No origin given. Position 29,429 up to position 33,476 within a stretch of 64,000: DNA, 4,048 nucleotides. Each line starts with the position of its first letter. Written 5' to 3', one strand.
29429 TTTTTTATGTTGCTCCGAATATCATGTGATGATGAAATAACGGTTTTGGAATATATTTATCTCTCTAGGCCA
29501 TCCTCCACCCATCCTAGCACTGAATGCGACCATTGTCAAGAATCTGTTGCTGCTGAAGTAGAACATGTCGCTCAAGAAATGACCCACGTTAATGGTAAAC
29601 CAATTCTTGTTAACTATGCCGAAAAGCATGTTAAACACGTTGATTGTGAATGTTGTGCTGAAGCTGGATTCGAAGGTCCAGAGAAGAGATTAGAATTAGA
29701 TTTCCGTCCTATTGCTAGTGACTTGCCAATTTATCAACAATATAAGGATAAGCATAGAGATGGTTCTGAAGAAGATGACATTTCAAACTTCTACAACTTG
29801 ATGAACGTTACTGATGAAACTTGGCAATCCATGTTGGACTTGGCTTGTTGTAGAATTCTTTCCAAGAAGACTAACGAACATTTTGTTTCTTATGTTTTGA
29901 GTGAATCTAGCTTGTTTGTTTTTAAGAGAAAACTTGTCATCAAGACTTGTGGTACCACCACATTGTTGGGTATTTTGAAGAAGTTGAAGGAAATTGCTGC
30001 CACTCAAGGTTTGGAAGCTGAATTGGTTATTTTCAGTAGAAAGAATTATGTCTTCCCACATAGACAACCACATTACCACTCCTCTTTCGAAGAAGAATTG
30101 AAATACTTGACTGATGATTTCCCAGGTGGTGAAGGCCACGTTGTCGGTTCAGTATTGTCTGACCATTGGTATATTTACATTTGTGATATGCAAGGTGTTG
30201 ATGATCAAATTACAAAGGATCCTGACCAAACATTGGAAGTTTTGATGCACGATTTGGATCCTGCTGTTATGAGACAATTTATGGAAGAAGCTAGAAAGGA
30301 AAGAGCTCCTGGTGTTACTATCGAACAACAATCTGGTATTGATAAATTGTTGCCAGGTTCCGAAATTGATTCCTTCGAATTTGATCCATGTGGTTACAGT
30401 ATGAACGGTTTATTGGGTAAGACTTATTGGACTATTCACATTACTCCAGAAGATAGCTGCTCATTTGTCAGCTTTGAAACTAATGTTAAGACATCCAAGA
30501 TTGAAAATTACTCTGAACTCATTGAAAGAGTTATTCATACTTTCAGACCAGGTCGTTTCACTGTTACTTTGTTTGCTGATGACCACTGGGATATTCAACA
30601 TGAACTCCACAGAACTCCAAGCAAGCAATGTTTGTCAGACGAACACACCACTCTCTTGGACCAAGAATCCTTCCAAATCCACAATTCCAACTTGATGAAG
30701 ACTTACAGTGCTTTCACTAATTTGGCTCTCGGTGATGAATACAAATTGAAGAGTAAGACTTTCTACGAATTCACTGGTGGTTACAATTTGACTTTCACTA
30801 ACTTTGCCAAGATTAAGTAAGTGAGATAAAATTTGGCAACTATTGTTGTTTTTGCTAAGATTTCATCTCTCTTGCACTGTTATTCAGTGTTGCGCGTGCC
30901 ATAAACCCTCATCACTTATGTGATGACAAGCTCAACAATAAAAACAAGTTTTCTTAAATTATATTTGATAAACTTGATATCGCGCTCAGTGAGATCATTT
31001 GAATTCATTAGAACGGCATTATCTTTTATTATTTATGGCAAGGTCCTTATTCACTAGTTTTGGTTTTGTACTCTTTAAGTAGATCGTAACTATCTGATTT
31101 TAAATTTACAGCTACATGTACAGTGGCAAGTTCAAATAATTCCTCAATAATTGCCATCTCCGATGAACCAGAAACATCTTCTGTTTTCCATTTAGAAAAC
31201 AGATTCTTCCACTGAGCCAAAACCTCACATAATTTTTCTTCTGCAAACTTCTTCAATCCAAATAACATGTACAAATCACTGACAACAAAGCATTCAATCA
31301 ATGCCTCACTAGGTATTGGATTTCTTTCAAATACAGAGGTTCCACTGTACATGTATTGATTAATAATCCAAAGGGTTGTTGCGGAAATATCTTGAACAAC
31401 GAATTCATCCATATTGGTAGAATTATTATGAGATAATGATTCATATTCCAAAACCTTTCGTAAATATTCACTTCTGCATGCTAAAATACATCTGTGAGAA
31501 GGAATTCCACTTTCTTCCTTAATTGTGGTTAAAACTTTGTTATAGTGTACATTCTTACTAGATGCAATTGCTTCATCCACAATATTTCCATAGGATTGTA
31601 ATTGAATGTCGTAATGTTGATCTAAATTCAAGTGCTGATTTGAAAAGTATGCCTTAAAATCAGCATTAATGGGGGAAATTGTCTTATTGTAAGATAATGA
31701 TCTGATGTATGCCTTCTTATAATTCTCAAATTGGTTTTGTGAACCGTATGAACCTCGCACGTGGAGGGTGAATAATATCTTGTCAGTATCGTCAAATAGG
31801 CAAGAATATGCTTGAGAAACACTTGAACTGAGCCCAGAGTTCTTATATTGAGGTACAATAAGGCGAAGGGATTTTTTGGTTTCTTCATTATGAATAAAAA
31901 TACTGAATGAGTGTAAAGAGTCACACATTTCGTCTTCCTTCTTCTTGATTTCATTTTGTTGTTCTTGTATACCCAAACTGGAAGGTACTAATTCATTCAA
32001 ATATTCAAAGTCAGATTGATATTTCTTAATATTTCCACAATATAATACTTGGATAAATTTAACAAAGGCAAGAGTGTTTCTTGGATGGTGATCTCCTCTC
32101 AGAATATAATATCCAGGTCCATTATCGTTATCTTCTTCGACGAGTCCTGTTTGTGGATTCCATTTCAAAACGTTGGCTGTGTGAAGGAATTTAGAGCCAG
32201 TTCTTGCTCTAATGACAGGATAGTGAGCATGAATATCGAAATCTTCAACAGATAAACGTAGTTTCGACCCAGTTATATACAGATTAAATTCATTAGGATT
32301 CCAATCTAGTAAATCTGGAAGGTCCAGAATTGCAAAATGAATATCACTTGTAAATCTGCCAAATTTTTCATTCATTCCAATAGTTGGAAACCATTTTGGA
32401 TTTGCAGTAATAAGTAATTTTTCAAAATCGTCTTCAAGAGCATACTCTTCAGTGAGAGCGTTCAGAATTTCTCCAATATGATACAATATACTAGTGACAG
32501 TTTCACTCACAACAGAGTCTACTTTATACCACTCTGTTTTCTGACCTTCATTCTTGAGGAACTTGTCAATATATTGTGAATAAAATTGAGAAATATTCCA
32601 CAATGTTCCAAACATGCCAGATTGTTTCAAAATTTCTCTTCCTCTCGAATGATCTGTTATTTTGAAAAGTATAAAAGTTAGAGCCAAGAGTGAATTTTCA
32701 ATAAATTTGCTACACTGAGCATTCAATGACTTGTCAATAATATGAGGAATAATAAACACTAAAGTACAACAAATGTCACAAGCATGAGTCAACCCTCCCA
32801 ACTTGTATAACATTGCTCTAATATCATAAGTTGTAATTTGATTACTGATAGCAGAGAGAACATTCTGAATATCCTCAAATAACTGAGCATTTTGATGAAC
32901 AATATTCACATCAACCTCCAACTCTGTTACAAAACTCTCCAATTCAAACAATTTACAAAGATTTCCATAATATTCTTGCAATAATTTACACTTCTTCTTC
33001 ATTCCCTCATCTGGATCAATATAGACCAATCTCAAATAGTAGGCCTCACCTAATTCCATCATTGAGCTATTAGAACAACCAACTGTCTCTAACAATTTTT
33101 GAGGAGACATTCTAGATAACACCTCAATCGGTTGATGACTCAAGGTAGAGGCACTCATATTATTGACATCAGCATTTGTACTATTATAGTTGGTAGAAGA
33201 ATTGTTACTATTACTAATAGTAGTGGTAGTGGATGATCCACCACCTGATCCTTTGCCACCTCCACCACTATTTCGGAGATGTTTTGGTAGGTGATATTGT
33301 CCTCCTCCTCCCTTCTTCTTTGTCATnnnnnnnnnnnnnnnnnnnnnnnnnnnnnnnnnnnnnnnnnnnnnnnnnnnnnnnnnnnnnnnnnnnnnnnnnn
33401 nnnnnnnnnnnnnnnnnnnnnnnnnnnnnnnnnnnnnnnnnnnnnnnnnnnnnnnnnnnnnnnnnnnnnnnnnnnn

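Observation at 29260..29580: AdoMetDC leader with an intron immediately after an upstream AUG, spliced and unspliced uORFs, an AUG-UAA minimal uORF and an AUG-less in-frame extension.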

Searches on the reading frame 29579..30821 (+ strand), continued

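Call 42: find_related_loci(query=A1, collection=metagenome_contigs, flank=1500)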
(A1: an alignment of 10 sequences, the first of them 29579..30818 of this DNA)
Query A1 (413 aa) in metagenome_contigs; peptide patterns used: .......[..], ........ (x = any residue, [..] = any of these).
600 stretches matched a pattern (row limit reached: there are more); 532 encode a relative of the query (tblastn E <= 1e-3); the best 80 are kept; 80 distinct loci.
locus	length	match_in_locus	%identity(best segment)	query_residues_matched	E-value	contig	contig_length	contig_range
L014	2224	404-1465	45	30-411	3e-104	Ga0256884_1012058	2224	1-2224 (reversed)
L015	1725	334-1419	45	30-413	1e-103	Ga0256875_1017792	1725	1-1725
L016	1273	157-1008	49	28-335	4e-101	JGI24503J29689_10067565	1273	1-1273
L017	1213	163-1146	44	30-413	9e-101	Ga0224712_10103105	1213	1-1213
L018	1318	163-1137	42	30-411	1e-98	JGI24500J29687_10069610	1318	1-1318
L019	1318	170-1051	46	12-335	3e-98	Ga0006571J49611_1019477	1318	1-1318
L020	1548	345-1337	44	30-410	6e-95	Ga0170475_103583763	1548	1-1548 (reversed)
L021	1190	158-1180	44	27-413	2e-94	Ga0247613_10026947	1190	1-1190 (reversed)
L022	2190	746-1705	41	30-410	7e-89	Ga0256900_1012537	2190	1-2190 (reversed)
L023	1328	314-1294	39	30-413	8e-90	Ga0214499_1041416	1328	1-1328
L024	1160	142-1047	44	20-339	8e-90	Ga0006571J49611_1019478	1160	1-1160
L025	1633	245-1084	44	25-334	2e-84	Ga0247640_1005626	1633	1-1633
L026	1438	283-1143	43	29-345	5e-85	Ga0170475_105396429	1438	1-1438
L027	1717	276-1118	43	27-334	2e-84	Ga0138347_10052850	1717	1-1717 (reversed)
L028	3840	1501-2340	42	28-334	9e-80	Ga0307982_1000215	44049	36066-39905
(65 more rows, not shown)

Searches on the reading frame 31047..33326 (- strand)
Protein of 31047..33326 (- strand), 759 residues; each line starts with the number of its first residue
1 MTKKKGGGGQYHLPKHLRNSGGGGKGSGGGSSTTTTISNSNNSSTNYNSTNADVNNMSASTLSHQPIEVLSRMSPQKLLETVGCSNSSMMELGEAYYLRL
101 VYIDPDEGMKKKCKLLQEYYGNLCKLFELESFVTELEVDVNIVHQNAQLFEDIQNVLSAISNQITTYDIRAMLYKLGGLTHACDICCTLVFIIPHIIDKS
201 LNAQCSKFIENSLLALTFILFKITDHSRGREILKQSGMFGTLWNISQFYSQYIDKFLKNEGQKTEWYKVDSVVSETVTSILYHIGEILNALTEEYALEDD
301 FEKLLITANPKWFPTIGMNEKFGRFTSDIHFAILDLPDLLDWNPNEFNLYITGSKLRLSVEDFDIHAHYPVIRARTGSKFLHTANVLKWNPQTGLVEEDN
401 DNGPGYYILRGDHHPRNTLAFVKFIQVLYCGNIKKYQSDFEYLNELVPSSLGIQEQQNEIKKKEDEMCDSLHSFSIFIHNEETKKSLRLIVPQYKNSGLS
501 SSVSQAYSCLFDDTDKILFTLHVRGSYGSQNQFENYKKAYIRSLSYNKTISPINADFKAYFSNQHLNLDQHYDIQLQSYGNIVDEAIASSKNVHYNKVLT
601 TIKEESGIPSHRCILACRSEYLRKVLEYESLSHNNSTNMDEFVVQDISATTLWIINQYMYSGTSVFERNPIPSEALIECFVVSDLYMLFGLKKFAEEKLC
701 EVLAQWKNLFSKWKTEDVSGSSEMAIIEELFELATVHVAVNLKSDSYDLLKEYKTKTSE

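Call 65: search_protein_families(library=pfam, proteins=[window:31047-33326:-])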
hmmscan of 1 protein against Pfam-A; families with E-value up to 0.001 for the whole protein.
window:31047-33326:- (759 aa): 1 family
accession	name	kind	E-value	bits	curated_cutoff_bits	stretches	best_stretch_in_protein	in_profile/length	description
PF00651.37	BTB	-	2e-07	31.6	20.5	1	604-701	19-108/110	BTB/POZ domain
